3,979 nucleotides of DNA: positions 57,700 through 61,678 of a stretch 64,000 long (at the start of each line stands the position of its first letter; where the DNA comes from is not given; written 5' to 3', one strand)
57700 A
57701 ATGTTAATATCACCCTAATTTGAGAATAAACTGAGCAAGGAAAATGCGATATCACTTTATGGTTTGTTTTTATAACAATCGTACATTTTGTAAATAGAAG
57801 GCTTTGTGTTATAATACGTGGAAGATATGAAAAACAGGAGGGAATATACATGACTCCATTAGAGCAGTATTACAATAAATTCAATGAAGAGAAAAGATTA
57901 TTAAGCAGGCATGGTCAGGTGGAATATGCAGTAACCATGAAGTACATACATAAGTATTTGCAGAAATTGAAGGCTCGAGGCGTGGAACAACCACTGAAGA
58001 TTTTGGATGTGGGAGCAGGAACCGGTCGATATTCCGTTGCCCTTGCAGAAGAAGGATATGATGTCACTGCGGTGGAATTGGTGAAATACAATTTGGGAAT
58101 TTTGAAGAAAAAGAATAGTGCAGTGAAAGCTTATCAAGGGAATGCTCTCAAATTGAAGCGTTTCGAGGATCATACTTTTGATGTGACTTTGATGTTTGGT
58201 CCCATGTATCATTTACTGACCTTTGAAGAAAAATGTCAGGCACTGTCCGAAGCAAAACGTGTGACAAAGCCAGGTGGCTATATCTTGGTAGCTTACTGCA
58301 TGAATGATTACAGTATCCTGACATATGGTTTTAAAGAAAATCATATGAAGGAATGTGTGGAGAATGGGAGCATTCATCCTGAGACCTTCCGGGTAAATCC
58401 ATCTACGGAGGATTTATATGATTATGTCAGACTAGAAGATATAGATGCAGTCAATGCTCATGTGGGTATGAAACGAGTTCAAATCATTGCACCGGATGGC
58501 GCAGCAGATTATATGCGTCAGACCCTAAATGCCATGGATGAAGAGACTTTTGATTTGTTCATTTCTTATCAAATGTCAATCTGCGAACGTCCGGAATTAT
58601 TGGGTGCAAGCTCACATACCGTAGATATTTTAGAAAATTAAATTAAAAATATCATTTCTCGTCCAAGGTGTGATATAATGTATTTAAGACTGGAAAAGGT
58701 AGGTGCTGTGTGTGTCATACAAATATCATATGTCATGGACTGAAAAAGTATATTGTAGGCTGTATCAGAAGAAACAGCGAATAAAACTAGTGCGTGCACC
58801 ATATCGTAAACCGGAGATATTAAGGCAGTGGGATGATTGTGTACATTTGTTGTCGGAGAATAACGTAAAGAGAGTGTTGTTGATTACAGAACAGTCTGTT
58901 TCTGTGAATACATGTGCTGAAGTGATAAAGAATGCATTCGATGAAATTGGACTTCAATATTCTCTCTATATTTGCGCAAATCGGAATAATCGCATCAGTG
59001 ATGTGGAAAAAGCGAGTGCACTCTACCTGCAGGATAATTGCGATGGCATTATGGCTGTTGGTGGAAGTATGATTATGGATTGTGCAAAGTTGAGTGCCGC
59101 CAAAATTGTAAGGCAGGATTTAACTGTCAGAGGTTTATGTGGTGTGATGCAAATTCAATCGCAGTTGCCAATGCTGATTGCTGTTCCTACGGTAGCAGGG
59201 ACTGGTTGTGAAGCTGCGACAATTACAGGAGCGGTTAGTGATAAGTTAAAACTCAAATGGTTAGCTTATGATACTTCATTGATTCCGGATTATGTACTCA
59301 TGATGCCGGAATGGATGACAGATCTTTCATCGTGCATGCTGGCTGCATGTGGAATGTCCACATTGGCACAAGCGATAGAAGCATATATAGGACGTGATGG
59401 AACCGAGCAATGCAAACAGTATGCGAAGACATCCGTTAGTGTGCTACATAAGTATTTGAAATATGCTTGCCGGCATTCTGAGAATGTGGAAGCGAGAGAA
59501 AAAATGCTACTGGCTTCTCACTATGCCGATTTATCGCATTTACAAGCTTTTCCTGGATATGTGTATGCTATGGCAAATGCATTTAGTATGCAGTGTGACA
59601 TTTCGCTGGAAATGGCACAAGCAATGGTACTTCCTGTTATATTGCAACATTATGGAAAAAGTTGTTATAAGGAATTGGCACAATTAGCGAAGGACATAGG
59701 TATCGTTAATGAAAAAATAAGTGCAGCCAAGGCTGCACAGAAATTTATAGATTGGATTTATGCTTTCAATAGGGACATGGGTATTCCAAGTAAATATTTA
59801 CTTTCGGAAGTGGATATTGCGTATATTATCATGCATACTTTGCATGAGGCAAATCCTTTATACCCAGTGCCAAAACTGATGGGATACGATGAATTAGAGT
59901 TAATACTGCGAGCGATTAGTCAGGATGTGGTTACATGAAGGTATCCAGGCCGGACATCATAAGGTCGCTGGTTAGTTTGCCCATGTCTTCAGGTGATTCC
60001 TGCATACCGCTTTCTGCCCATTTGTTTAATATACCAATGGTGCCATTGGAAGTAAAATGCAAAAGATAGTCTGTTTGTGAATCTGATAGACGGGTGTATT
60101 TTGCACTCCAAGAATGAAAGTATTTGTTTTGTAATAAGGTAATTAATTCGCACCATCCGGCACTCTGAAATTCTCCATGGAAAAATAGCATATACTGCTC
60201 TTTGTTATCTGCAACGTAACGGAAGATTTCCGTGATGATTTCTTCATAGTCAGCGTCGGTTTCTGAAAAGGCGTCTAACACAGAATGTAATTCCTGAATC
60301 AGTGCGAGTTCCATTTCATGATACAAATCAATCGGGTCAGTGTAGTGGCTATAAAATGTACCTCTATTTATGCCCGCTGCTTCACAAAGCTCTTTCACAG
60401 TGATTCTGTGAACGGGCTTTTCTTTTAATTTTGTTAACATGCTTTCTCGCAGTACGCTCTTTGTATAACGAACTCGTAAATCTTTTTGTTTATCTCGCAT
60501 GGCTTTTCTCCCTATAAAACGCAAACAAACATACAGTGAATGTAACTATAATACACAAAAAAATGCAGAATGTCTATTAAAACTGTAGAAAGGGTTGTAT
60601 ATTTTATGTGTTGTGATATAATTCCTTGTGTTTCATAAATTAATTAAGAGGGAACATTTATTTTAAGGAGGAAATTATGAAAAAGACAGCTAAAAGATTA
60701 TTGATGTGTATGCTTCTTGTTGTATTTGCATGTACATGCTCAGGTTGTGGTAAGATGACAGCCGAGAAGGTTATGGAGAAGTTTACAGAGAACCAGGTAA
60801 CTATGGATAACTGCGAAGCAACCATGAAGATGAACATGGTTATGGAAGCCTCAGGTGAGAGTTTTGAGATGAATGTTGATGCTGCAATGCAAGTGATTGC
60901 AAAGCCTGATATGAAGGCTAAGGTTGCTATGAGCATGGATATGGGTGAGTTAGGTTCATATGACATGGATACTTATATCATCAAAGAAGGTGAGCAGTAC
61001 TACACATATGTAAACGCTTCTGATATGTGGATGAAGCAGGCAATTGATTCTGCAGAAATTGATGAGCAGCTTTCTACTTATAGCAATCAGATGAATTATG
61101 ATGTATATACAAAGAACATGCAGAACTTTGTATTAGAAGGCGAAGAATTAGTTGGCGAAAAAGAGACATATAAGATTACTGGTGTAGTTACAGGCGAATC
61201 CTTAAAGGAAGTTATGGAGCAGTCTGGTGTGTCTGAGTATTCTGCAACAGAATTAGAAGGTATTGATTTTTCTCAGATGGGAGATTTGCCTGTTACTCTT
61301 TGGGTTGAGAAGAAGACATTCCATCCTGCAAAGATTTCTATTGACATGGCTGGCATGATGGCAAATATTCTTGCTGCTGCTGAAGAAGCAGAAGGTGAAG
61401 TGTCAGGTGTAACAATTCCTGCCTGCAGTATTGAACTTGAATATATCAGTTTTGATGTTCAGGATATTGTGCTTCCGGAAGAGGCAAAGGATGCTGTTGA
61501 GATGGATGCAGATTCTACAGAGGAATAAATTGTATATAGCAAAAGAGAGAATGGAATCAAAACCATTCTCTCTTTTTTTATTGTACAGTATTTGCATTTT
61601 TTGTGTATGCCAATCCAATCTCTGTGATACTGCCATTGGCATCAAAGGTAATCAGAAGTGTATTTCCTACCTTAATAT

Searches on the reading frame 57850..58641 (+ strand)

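Call 52: search_protein_families(library=pfam, proteins=[window:57850-58641:+], max_evalue=0.0001)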
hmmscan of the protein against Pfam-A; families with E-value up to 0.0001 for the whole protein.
window:57850-58641:+ (263 aa): 8 families
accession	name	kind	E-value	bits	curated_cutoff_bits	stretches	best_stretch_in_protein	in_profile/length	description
PF08241.18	Methyltransf_11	-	1.4e-18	67.8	21.2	1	52-146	1-94/95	Methyltransferase domain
PF13649.12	Methyltransf_25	-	6.4e-18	65.7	27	1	51-143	1-97/97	Methyltransferase domain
PF13847.12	Methyltransf_31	-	2.6e-14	53.5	27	1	49-170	5-132/145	Methyltransferase domain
PF13489.12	Methyltransf_23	-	1.5e-10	41.4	27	1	36-166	12-134/164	Methyltransferase domain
PF03848.20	TehB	-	1.8e-10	41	20.4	1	40-170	23-160/193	Tellurite resistance protein TehB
PF08242.18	Methyltransf_12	-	5.2e-10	40.4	30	1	52-145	1-98/98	Methyltransferase domain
PF01209.24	Ubie_methyltran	-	5.1e-09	36.3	20.1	1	40-147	40-151/233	ubiE/COQ5 methyltransferase family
PF07942.18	CARME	-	3.4e-05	23.7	27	0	16-81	24-91/268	Carnosine N-methyltransferase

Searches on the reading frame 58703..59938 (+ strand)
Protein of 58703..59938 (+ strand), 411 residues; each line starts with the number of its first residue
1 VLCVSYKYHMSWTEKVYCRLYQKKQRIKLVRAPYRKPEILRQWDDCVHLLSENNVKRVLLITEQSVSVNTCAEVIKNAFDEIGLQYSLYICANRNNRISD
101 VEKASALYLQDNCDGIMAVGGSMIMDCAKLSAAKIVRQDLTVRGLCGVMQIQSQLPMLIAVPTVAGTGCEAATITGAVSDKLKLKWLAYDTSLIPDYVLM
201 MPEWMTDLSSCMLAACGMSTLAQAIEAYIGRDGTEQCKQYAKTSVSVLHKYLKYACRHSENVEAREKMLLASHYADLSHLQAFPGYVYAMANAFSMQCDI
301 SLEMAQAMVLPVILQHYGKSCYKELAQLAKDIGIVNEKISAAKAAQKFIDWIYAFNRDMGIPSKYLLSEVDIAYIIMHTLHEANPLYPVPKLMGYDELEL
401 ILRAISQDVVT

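Call 52: search_protein_families(library=pfam, proteins=[window:58703-59938:+], max_evalue=0.0001)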
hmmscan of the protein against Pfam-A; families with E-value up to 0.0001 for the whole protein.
window:58703-59938:+ (411 aa): 3 families
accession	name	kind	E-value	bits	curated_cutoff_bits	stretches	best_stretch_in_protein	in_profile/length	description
PF00465.25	Fe-ADH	-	3.3e-24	85.8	31.3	1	47-201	15-167/168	Iron-containing alcohol dehydrogenase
PF25137.1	ADH_Fe_C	-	1.8e-21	77.2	27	1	214-380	2-169/194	Fe-containing alcohol dehydrogenase family, C-terminal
PF13685.12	Fe-ADH_2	-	3.2e-07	30.9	28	1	48-134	12-96/149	Iron-containing alcohol dehydrogenase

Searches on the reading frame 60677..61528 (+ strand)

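Call 52: search_protein_families(library=pfam, proteins=[window:60677-61528:+], max_evalue=0.0001)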
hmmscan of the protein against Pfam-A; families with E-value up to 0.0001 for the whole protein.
window:60677-61528:+ (283 aa): 1 family
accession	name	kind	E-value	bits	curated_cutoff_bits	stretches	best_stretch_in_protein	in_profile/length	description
PF20316.5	DUF6612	-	2.3e-18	67.1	23.7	1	28-272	1-234/237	Family of unknown function (DUF6612)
